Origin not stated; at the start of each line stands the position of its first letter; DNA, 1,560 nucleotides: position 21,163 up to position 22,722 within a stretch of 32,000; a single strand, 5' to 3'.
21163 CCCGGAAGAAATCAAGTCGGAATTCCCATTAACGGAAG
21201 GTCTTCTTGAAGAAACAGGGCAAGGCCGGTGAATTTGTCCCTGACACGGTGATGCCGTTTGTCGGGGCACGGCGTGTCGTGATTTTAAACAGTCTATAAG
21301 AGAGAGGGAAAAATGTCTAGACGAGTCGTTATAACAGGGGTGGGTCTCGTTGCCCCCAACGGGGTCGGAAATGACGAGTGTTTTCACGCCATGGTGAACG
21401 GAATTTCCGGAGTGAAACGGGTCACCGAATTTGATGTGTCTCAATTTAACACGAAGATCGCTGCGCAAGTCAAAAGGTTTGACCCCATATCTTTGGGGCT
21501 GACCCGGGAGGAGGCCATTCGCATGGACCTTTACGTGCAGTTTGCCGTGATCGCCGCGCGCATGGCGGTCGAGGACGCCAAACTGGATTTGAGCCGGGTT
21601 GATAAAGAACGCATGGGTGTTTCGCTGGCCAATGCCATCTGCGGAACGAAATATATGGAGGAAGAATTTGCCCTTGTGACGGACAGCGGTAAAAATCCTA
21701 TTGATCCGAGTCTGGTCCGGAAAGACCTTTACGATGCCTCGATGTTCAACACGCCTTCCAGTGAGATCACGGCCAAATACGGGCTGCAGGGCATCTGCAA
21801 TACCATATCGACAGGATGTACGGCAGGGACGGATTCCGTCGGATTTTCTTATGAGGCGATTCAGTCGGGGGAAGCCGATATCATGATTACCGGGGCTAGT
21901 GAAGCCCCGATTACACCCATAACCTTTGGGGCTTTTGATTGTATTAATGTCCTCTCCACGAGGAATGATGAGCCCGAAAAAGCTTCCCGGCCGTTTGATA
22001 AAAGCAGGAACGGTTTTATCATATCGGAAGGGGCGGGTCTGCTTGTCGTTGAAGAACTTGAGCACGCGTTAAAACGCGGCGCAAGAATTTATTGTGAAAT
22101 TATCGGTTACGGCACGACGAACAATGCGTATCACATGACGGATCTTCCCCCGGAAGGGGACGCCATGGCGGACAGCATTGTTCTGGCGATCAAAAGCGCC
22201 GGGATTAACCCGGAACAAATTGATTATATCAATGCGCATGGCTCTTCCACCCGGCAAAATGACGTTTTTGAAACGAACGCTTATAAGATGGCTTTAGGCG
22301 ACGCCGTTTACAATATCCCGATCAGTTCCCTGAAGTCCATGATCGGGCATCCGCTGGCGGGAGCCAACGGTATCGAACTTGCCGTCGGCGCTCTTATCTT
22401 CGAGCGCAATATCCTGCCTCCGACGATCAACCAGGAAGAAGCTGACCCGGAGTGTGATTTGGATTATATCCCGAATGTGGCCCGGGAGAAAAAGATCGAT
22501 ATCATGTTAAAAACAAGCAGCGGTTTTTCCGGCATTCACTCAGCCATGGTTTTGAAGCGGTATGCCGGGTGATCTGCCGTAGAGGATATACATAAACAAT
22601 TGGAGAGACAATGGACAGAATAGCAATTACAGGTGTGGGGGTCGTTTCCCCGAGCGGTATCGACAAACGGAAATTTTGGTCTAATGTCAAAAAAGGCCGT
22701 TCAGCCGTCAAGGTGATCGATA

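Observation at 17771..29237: Type II polyketide-synthase-like biosynthetic gene cluster with a B12-radical-SAM enzyme, in a PVC-like (non-actinobacterial) genome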

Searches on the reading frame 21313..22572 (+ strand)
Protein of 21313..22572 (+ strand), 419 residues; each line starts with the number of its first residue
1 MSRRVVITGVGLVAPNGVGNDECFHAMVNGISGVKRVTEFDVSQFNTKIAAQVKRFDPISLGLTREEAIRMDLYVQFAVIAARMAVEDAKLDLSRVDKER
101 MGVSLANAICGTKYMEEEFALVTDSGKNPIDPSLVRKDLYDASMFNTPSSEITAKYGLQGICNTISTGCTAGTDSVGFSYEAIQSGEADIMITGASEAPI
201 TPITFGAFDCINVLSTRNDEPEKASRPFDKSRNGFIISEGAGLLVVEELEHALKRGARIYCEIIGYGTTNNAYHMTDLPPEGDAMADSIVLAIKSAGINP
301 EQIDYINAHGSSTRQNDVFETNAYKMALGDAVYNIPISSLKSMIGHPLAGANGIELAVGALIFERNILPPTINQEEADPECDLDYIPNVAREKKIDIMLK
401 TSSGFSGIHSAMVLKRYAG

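Call 4: search_protein_families(library=pfam, proteins=[window:21313-22572:+], max_evalue=0.01)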
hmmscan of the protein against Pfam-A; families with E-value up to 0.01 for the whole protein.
window:21313-22572:+ (419 aa): 2 families
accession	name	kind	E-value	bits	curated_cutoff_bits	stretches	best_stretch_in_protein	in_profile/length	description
PF00109.32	ketoacyl-synt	-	3.3e-43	148.6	20.8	1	3-252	2-252/252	Beta-ketoacyl synthase, N-terminal domain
PF02801.28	Ketoacyl-synt_C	-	7.4e-30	103.8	20.8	1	260-374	1-118/119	Beta-ketoacyl synthase, C-terminal domain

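Call 6: search_protein_families(library=ncbifam, proteins=[window:21313-22572:+], max_evalue=0.001)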
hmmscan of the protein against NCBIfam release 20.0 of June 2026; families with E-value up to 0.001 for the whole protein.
window:21313-22572:+ (419 aa): 23 families
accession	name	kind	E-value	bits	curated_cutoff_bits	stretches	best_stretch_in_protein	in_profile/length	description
TIGR03150.1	fabF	equivalog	6.4e-140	466.4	493.75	1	3-415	1-407/407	beta-ketoacyl-ACP synthase II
NF005589.0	PRK07314.1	subfamily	4e-135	450.8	387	1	2-417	3-412/413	beta-ketoacyl-ACP synthase II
NF004970.0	PRK06333.1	subfamily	7.3e-110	367.7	525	1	2-418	3-423/424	beta-ketoacyl-ACP synthase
NF006274.0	PRK08439.1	equivalog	9.4e-110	367.2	621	1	3-416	2-405/406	beta-ketoacyl-ACP synthase II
NF006434.0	PRK08722.1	equivalog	7.5e-96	321.5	759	1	2-416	3-413/414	beta-ketoacyl-ACP synthase II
NF006587.0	PRK09116.1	equivalog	2.5e-87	293.3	470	1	3-417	2-407/408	beta-ketoacyl-ACP synthase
NF005076.0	PRK06501.1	equivalog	8.9e-87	291.7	629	1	5-416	13-422/425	beta-ketoacyl-ACP synthase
NF005916.1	PRK07910.1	equivalog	3.4e-70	237.1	560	1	4-417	13-418/418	KasA/KasB family beta-ketoacyl-ACP synthase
NF005935.0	PRK07967.1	equivalog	1.4e-69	234.9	630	1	3-418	2-405/406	beta-ketoacyl-ACP synthase I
NF004618.0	PRK05952.1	equivalog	3e-56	191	455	1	4-416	3-382/384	beta-ketoacyl-ACP synthase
NF005490.0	PRK07103.1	equivalog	1.4e-55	189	445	1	3-417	4-413/414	polyketide beta-ketoacyl:acyl carrier protein synthase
NF006618.0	PRK09185.1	subfamily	2.1e-49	168.6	407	1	3-416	3-392/394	beta-ketoacyl-ACP synthase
NF058662.1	cispenta_AmcF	equivalog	4.9e-44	150.8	325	1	5-415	2-368/369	cispentacin biosynthesis acyltransferase subunit AmcF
NF045894.1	PKS_plus_SDR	equivalog_domain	1.3e-28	99.2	1740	1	51-384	67-386/1515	type I polyketide synthase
NF040607.1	mycolic_Pks13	equivalog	1.6e-26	92.2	2100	1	51-384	165-485/1680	polyketide synthase Pks13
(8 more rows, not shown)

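Call 19: search_solved_structures(query=window:21313-22572:+, max_evalue=1e-30)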
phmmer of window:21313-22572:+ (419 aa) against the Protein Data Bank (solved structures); distinct sequences matched with E-value up to 1e-30: 71 (the best 60 are shown).
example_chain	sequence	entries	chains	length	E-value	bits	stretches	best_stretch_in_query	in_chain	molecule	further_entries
1tqy_A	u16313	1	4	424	1.2e-114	386.7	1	1-415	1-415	Actinorhodin polyketide putative beta-ketoacyl synthase 1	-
6smo_B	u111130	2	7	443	2.8e-114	385.4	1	2-415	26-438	PKS_KS domain-containing protein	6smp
4ls5_A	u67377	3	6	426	1.9e-108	366.2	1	3-418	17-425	3-oxoacyl-[acyl-carrier-protein] synthase 2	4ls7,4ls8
4ls6_A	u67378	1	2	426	6.2e-108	364.6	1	3-418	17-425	3-oxoacyl-[acyl-carrier-protein] synthase 2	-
1j3n_A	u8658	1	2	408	8.2e-104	351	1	3-416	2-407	3-oxoacyl-(acyl-carrier protein) synthase II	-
1e5m_A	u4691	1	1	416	1.8e-102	346.6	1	3-417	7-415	BETA KETOACYL ACYL CARRIER PROTEIN SYNTHASE II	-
5sxo_A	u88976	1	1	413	1.1e-101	344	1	2-417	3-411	3-oxoacyl-[acyl-carrier-protein] synthase 2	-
3o04_A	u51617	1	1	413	3.9e-101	342.2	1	2-417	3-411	beta-keto-acyl carrier protein synthase II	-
4qav_A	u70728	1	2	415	8.1e-101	341.1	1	2-419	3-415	3-oxoacyl-[acyl-carrier-protein] synthase 2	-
8qm1_A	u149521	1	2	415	1.7e-96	326.9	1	3-418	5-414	3-oxoacyl-[acyl-carrier-protein] synthase 2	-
4b7v_A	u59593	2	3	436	2.1e-96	326.6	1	3-418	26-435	3-OXOACYL-[ACYL-CARRIER-PROTEIN] SYNTHASE 2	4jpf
4r8e_A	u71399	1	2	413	7.7e-96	324.7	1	2-416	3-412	3-oxoacyl-[acyl-carrier-protein] synthase 2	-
8cn8_A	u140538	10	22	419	3.3e-95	322.6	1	3-418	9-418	3-oxoacyl-[acyl-carrier-protein] synthase 2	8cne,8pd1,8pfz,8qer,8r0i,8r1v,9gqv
8pj0_A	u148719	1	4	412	5.7e-95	321.9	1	3-418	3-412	3-oxoacyl-[acyl-carrier-protein] synthase 2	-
4jb6_A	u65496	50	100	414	8e-95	321.4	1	3-418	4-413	3-oxoacyl-[acyl-carrier-protein] synthase 2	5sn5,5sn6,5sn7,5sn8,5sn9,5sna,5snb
9s5h_B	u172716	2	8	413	1.3e-86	294.4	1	1-419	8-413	3-oxoacyl-(Acyl-carrier-protein) synthase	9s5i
6kxd_A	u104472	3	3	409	4e-65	223.6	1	3-417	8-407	Ketosynthase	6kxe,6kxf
9s5h_C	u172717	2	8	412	2.9e-56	194.4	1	3-417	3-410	3-oxoacyl-(Acyl-carrier-protein) synthase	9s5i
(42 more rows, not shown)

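Call 46: search_dna_similar(query=window:21313-22572:+, collection=plasmids, mode=protein, max_rows=30, max_evalue=1e-40)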
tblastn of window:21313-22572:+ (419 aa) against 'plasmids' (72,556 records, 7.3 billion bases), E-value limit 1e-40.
Records with a match: 784; places in all: 928; records where one place covers at least 80% of the query: 783.
Best place of each record, by identity: <60% 784.
By first word of the organism name: Streptomyces 147; Ralstonia 106; Rhizobium 96; Sinorhizobium 77; Pantoea 50; Bacillus 45; Escherichia 23; Priestia 20; Serratia 18; Apilactobacillus 13; and 83 more.
By predicted mobility (MOB-suite, as given by PLSDB): non-mobilizable 382; conjugative 206; mobilizable 196.
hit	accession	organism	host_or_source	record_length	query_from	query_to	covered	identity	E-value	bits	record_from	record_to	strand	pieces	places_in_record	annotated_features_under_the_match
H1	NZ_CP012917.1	Azospirillum brasilense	Digitaria eriantha,microbe,root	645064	3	417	99%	48.8%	5e-121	394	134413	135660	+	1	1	beta-ketoacyl-[acyl-carrier-protein] synthase family protein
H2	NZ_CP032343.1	Azospirillum brasilense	soil sample,Agricultural field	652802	3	417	99%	48.8%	5e-121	394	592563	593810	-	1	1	beta-ketoacyl-[acyl-carrier-protein] synthase family protein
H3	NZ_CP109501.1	Streptomyces sp. NBC_01426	-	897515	3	416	99%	48.4%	3e-112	369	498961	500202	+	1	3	beta-ketoacyl-[acyl-carrier-protein] synthase family protein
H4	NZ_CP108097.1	Streptomyces sp. NBC_00239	-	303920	3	416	99%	48.0%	8e-111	364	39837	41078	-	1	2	beta-ketoacyl-[acyl-carrier-protein] synthase family protein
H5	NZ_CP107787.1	Streptomyces sp. NBC_00564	-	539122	1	418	100%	47.3%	1e-117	384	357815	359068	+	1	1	beta-ketoacyl-[acyl-carrier-protein] synthase family protein | ketosynthase chain-length factor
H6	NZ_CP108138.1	Streptomyces sp. NBC_00184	-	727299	1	419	100%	47.1%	3e-107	354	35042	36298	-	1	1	beta-ketoacyl-[acyl-carrier-protein] synthase family protein | cupin domain-containing protein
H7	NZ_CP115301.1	Streptomyces camelliae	microorganism,rhizosphere soil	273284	2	416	99%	47.4%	1e-111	367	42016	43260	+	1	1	beta-ketoacyl-[acyl-carrier-protein] synthase family protein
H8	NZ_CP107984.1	Streptomyces sp. NBC_00354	-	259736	3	414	98%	47.7%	2e-111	366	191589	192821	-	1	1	beta-ketoacyl-[acyl-carrier-protein] synthase family protein | alpha/beta fold hydrolase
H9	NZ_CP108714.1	Streptomyces sp. NBC_01001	-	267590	3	414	98%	47.7%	2e-111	366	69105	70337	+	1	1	beta-ketoacyl-[acyl-carrier-protein] synthase family protein | alpha/beta fold hydrolase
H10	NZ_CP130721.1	Streptomyces sp. NBC_01296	-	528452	3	416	99%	47.4%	6e-113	370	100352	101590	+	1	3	beta-ketoacyl-[acyl-carrier-protein] synthase family protein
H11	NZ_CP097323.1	Streptomyces sp. RerS4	root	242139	1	416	99%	47.0%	1e-116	382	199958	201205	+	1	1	beta-ketoacyl-[acyl-carrier-protein] synthase family protein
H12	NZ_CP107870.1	Streptomyces sp. NBC_00490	-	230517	1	414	99%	47.2%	3e-116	380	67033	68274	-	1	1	beta-ketoacyl-[acyl-carrier-protein] synthase family protein | TcmI family type II polyketide cyclase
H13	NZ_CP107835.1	Streptomyces sp. NBC_00525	-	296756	3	414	98%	47.5%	7e-117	382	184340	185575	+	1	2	beta-ketoacyl-[acyl-carrier-protein] synthase family protein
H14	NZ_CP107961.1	Streptomyces sp. NBC_00376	-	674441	3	414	98%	47.5%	6e-110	362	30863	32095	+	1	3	beta-ketoacyl-[acyl-carrier-protein] synthase family protein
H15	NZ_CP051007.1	Streptomyces griseofuscus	-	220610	3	419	100%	46.8%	3e-116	380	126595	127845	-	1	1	beta-ketoacyl-[acyl-carrier-protein] synthase family protein | thioesterase domain-containing protein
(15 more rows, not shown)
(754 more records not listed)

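Call 47: get_annotated_region(hit=H1, flank=9000)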
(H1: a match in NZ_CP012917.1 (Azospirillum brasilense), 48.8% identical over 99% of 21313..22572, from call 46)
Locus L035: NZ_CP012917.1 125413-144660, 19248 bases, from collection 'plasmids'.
description: Azospirillum brasilense strain Sp 7 plasmid ABSP7_p3, complete sequence
organism: Azospirillum brasilense (NCBI taxid 192)
taxonomy: Bacteria; Pseudomonadota; Alphaproteobacteria; Rhodospirillales; Azospirillaceae; Azospirillum; Azospirillum brasilense
host: -; source: Digitaria eriantha,microbe,root; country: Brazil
typing (MOB-suite, as given by PLSDB): non-mobilizable
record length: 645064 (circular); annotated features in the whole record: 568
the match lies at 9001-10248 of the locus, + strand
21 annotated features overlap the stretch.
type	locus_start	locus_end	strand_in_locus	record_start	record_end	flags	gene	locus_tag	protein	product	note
CDS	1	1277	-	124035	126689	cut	adhE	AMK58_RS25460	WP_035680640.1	bifunctional acetaldehyde-CoA/alcohol dehydrogenase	GO:0006066 - alcohol metabolic process [Evidence IEA]; GO:0015976 - carbon utilization [Evidence IEA]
CDS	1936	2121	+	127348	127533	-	-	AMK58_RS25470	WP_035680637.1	hypothetical protein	-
CDS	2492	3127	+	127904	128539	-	-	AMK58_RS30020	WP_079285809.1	hypothetical protein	-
CDS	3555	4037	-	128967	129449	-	-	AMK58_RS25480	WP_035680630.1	helix-turn-helix domain-containing protein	-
CDS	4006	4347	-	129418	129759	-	-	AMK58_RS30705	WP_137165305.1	hypothetical protein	-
CDS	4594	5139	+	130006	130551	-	-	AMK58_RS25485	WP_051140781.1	DUF2269 family protein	-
CDS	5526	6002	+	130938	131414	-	-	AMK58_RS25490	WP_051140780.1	MarR family transcriptional regulator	GO:0006355 - regulation of DNA-templated transcription [Evidence IEA]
CDS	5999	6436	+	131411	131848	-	-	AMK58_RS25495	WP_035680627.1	hypothetical protein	-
CDS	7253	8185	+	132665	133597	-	-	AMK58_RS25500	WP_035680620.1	SRPBCC family protein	-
CDS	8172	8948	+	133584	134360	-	-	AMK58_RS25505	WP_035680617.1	SDR family NAD(P)-dependent oxidoreductase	-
CDS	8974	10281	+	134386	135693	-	-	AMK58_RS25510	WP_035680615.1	beta-ketoacyl-[acyl-carrier-protein] synthase family protein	GO:0006633 - fatty acid biosynthetic process [Evidence IEA]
CDS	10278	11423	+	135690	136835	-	-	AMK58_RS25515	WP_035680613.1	beta-ketoacyl synthase N-terminal-like domain-containing protein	-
CDS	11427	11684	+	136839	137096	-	-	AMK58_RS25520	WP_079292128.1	acyl carrier protein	GO:0006633 - fatty acid biosynthetic process [Evidence IEA]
CDS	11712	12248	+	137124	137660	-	-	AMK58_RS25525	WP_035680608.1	antibiotic biosynthesis monooxygenase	-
CDS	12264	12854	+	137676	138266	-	-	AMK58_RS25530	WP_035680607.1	antibiotic biosynthesis monooxygenase family protein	-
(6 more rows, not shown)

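Call 48: get_annotated_region(hit=H5, flank=7000)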
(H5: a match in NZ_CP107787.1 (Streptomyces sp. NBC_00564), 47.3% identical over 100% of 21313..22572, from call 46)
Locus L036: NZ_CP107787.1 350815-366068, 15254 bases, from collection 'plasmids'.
description: Streptomyces sp. NBC_00564 strain NBC 00564 plasmid unnamed1, complete sequence
organism: Streptomyces sp. NBC_00564 (NCBI taxid 2903663)
taxonomy: Bacteria; Actinomycetota; Actinomycetes; Kitasatosporales; Streptomycetaceae; Streptomyces; Streptomyces sp. NBC 00564
host: -; source: -; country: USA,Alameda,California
typing (MOB-suite, as given by PLSDB): non-mobilizable
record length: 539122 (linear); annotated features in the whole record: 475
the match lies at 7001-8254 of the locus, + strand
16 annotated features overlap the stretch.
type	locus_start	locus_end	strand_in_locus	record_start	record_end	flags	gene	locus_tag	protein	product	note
CDS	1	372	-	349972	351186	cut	-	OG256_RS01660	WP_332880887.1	transposase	-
CDS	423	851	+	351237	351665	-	tnpA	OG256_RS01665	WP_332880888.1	IS200/IS605 family transposase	-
CDS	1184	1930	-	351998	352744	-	-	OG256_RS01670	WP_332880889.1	HAMP domain-containing sensor histidine kinase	GO:0007165 - signal transduction [Evidence IEA]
CDS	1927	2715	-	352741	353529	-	-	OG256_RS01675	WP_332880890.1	response regulator transcription factor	GO:0000160 - phosphorelay signal transduction system [Evidence IEA]; GO:0006355 - regulation of DNA-templated ...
CDS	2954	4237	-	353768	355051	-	-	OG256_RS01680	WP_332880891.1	KR domain-containing protein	-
CDS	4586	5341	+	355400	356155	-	-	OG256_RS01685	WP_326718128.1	response regulator transcription factor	-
CDS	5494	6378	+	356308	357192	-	-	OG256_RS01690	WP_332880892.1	hypothetical protein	-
CDS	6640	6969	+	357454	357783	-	-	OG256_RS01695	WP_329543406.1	TcmI family type II polyketide cyclase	-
CDS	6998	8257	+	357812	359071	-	-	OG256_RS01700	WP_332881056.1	beta-ketoacyl-[acyl-carrier-protein] synthase family protein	GO:0006633 - fatty acid biosynthetic process [Evidence IEA]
CDS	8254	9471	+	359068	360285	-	-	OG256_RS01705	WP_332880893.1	ketosynthase chain-length factor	-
CDS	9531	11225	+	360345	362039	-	-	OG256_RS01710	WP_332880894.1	tryptophan 7-halogenase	-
CDS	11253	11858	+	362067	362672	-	-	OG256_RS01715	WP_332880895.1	nitroreductase family deazaflavin-dependent oxidoreductase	-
CDS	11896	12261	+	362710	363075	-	-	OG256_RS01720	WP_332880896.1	antibiotic biosynthesis monooxygenase family protein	-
CDS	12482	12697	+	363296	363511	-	-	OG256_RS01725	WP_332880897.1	hypothetical protein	-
CDS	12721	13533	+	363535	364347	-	-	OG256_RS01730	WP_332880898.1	dienelactone hydrolase family protein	-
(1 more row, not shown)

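Call 50: get_annotated_region(hit=H12, flank=6000)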
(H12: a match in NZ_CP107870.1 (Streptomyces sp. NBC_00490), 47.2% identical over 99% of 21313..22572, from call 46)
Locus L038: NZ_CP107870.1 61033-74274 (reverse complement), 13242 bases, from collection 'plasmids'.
description: Streptomyces sp. NBC_00490 plasmid unnamed1, complete sequence
organism: Streptomyces sp. NBC_00490 (NCBI taxid 2903657)
taxonomy: Bacteria; Actinomycetota; Actinomycetes; Kitasatosporales; Streptomycetaceae; Streptomyces; Streptomyces sp. NBC 00490
host: -; source: -; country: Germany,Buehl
typing (MOB-suite, as given by PLSDB): mobilizable; relaxase MOBP
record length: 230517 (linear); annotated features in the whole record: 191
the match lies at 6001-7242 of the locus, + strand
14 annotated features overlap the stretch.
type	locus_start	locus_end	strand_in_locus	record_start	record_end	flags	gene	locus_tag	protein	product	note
CDS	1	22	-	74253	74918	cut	-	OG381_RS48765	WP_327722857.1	response regulator transcription factor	GO:0000160 - phosphorelay signal transduction system [Evidence IEA]; GO:0006355 - regulation of DNA-templated ...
CDS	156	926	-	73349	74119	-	-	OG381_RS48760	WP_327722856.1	HAMP domain-containing sensor histidine kinase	GO:0007165 - signal transduction [Evidence IEA]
CDS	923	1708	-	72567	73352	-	-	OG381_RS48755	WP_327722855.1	response regulator transcription factor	GO:0000160 - phosphorelay signal transduction system [Evidence IEA]; GO:0006355 - regulation of DNA-templated ...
CDS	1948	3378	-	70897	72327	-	-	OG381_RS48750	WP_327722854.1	hypothetical protein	-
CDS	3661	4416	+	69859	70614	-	-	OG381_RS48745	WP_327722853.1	response regulator transcription factor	GO:0000160 - phosphorelay signal transduction system [Evidence IEA]; GO:0006355 - regulation of DNA-templated ...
CDS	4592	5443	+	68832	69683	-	-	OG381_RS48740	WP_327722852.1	hypothetical protein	-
CDS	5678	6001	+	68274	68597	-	-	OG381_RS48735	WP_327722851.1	TcmI family type II polyketide cyclase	-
CDS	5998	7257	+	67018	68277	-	-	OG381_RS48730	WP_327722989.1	beta-ketoacyl-[acyl-carrier-protein] synthase family protein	GO:0006633 - fatty acid biosynthetic process [Evidence IEA]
CDS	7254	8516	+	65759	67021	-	-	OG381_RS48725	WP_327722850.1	ketosynthase chain-length factor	-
CDS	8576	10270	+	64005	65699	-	-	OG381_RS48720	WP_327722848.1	tryptophan 7-halogenase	-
CDS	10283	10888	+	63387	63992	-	-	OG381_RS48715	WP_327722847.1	nitroreductase/quinone reductase family protein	-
CDS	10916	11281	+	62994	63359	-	-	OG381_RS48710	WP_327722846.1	antibiotic biosynthesis monooxygenase family protein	-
CDS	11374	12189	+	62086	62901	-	-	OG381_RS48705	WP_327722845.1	dienelactone hydrolase family protein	-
CDS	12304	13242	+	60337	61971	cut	-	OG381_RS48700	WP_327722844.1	MFS transporter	-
